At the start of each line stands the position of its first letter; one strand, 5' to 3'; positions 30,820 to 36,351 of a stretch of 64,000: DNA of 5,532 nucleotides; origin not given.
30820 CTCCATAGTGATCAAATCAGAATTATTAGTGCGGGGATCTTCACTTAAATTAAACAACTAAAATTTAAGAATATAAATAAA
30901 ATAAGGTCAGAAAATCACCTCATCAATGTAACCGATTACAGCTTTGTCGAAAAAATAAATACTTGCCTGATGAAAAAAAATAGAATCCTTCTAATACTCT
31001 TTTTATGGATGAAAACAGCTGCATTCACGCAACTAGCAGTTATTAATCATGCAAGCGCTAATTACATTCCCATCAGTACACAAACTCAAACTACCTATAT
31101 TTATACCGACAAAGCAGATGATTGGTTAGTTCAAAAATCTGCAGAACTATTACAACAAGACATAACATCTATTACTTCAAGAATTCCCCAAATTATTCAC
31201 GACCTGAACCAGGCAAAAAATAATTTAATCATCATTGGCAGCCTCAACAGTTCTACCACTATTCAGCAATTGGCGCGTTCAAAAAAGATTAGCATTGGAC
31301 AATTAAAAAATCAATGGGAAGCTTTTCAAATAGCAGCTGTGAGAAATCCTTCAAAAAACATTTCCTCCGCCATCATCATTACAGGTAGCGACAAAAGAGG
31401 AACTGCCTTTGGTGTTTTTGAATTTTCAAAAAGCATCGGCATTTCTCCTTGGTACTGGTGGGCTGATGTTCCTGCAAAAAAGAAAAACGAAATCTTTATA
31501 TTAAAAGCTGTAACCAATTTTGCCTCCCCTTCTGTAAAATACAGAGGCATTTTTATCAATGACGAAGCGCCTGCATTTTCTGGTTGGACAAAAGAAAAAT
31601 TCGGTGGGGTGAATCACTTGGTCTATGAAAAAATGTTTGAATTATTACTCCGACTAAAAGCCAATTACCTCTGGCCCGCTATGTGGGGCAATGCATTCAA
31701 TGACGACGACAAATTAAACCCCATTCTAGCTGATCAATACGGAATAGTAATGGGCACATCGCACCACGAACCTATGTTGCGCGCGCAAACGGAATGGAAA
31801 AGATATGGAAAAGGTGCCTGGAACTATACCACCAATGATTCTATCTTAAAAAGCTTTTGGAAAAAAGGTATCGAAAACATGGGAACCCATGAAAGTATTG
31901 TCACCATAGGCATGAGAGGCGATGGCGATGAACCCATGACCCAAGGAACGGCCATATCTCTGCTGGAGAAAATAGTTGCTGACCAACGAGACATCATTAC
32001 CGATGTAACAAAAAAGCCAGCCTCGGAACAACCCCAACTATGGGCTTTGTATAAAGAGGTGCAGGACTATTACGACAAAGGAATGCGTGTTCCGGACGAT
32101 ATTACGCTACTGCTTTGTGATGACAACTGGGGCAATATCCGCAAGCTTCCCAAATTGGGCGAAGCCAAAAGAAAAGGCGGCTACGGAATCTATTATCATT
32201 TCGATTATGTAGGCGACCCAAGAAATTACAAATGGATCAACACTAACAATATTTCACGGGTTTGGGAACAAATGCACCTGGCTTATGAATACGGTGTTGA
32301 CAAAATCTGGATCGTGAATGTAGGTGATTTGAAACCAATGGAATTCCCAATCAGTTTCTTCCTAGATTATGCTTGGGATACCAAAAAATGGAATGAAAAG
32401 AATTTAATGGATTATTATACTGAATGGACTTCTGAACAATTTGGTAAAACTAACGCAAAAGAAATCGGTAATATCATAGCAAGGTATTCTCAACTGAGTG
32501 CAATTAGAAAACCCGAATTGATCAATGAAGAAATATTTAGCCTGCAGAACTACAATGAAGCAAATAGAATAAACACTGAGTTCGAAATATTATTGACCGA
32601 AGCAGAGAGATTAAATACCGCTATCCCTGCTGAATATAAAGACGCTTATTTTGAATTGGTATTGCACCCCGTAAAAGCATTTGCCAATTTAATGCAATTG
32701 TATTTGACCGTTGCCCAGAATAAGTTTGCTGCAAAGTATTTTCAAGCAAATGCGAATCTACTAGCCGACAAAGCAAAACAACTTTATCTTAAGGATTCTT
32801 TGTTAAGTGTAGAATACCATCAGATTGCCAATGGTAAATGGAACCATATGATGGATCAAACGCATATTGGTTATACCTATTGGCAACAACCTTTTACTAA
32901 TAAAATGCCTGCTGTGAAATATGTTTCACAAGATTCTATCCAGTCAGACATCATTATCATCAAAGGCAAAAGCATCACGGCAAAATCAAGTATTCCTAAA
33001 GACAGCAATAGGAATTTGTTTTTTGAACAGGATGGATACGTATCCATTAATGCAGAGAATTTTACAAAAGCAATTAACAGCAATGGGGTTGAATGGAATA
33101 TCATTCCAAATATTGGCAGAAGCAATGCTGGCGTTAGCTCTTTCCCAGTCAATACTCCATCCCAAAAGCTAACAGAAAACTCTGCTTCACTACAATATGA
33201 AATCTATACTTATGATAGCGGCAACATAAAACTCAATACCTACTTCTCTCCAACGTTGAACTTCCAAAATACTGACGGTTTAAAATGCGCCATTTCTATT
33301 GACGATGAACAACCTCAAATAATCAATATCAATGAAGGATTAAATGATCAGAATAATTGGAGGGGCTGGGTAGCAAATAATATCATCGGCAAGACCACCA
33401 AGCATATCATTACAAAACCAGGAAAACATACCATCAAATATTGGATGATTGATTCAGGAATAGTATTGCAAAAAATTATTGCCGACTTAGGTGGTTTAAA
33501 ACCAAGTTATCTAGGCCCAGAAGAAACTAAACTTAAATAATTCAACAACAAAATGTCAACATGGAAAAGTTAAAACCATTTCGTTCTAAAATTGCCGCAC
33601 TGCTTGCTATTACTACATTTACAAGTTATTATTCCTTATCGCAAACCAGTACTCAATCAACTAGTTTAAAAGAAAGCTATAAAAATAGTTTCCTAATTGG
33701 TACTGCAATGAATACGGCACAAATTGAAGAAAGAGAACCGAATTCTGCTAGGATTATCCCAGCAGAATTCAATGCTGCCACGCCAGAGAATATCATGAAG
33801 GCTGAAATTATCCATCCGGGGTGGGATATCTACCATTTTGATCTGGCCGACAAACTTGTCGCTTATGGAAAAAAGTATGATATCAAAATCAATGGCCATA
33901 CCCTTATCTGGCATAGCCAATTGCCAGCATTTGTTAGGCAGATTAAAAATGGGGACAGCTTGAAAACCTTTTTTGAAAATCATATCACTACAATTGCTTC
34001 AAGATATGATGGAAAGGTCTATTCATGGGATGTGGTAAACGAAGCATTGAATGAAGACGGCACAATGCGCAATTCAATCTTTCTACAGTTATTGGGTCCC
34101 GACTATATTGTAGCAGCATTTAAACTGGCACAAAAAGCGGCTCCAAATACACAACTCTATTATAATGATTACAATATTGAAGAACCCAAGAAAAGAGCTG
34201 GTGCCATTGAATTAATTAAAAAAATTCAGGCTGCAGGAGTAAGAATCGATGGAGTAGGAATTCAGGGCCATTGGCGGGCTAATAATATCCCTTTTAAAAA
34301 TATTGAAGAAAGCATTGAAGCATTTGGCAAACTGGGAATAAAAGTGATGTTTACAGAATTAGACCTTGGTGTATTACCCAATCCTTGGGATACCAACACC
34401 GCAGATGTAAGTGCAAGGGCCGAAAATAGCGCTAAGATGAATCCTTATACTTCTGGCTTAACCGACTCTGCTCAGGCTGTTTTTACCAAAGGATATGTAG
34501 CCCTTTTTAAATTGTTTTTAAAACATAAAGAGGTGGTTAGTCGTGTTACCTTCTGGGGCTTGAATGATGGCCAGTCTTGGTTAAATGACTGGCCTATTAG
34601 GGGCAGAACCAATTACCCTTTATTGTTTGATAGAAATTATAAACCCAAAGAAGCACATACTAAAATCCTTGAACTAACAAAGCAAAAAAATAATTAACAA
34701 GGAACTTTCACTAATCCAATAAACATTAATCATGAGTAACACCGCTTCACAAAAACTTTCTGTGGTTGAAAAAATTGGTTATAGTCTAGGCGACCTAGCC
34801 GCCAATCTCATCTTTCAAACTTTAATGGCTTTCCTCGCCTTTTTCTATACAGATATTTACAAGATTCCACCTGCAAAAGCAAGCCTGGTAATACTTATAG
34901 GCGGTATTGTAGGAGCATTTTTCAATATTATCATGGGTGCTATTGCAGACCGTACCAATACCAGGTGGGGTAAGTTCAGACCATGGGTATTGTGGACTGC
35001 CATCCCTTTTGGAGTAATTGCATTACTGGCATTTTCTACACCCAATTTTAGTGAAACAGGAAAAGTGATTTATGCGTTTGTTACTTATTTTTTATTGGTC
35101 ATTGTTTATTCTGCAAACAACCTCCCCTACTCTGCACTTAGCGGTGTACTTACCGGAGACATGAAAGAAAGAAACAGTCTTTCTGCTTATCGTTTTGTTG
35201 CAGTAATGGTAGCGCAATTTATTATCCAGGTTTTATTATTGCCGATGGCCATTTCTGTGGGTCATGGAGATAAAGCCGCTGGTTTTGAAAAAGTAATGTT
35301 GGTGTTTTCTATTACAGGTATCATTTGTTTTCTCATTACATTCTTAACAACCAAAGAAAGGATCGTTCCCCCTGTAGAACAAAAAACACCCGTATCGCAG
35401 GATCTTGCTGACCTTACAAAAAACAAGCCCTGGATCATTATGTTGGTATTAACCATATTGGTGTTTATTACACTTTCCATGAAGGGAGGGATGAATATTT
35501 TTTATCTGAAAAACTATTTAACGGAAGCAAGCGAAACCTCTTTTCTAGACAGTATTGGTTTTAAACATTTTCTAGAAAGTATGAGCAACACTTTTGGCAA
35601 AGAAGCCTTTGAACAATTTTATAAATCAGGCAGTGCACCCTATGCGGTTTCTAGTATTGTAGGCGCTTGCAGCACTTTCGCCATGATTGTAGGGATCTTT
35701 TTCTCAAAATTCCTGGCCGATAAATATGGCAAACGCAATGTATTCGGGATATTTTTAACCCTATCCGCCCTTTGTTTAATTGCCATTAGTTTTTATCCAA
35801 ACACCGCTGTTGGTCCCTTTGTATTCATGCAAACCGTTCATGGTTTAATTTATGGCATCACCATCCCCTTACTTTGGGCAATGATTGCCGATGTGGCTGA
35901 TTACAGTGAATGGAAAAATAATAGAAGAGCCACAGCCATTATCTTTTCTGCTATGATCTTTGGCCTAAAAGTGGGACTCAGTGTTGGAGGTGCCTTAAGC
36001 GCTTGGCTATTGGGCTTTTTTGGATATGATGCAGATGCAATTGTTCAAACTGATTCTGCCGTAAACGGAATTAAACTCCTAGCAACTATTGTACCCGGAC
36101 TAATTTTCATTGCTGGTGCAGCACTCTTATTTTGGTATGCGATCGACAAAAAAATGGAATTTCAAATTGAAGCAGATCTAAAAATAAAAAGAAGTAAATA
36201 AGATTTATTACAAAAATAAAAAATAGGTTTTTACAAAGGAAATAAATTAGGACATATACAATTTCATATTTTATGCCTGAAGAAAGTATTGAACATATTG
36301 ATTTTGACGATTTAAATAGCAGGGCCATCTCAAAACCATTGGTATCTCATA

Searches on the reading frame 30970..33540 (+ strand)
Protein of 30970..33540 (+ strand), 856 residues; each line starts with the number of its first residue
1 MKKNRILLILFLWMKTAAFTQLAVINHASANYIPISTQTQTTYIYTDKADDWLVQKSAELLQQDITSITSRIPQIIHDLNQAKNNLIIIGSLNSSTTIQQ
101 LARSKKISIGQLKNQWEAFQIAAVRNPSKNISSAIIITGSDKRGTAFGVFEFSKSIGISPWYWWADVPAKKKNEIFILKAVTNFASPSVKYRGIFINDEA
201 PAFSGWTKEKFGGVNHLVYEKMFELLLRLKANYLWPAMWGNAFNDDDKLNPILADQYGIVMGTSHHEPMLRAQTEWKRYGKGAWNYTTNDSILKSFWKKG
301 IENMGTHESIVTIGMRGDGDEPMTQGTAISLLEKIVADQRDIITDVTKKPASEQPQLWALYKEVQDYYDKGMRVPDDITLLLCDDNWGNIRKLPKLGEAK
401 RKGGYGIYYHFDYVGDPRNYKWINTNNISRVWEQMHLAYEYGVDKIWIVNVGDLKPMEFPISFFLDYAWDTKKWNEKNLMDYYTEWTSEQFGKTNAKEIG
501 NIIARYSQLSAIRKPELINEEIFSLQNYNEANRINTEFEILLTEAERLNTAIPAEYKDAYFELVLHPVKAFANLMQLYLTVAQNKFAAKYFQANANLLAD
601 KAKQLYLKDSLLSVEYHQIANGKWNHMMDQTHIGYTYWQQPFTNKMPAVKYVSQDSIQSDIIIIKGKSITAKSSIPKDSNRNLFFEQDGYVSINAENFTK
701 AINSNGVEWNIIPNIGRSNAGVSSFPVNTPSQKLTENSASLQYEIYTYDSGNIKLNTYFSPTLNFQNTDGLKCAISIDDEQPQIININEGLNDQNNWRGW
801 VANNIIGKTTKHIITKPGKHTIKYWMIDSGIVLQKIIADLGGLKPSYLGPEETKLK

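Call 7: search_protein_families(library=pfam, proteins=[window:30970-33540:+])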
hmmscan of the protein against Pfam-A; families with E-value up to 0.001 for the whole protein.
window:30970-33540:+ (856 aa): 2 families
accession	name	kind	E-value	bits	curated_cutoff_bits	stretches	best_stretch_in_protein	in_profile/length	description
PF15979.11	Glyco_hydro_115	-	5.8e-155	516.3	27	1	186-517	3-335/335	Glycosyl hydrolase family 115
PF17829.7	GH115_C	-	7.4e-60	202.1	24.1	1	684-852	2-172/172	Glycosyl hydrolase family 115 C-terminal domain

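Call 48: search_protein_families(library=ncbifam, proteins=[window:30970-33540:+], max_evalue=1e-10)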
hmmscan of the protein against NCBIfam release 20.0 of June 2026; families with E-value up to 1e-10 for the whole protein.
window:30970-33540:+ (856 aa): 0 families

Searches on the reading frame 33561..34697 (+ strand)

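Call 7: search_protein_families(library=pfam, proteins=[window:33561-34697:+])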
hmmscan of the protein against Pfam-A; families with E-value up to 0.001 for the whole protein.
window:33561-34697:+ (378 aa): 1 family
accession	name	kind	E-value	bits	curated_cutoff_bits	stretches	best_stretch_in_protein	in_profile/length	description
PF00331.26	Glyco_hydro_10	-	4.7e-96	322.1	22.1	1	35-371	1-310/311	Glycosyl hydrolase family 10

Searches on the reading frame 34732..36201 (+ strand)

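Call 7: search_protein_families(library=pfam, proteins=[window:34732-36201:+])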
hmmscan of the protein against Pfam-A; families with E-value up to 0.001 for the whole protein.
window:34732-36201:+ (489 aa): 2 families
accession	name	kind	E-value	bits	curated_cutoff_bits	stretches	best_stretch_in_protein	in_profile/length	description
PF13347.12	MFS_2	-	4.6e-82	276.3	27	2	16-275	1-267/427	MFS/sugar transport protein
PF07690.21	MFS_1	-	9.6e-18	64.6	33.4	2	289-465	28-167/347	Major Facilitator Superfamily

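Call 48: search_protein_families(library=ncbifam, proteins=[window:34732-36201:+], max_evalue=1e-10)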
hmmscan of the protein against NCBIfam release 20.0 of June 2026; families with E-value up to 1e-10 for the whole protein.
window:34732-36201:+ (489 aa): 5 families
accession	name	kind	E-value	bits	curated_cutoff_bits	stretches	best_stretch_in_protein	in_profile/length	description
NF007237.0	PRK09669.1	subfamily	4.9e-116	388.1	610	2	6-267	3-264/461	putative symporter YagG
TIGR00792.1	gph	subfamily_domain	2.5e-103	346.1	231.35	2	14-277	1-267/437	glycoside-pentoside-hexuronide (GPH):cation symporter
NF008526.0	PRK11462.1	equivalog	6.5e-89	298.8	836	2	6-266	3-262/460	glycoside-pentoside-hexuronide family transporter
NF007353.0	PRK09848.1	equivalog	9.8e-73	245.5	528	2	6-267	2-263/457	glucuronide transporter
NF007749.0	PRK10429.1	equivalog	2e-50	172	456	2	8-266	2-265/473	melibiose:sodium transporter MelB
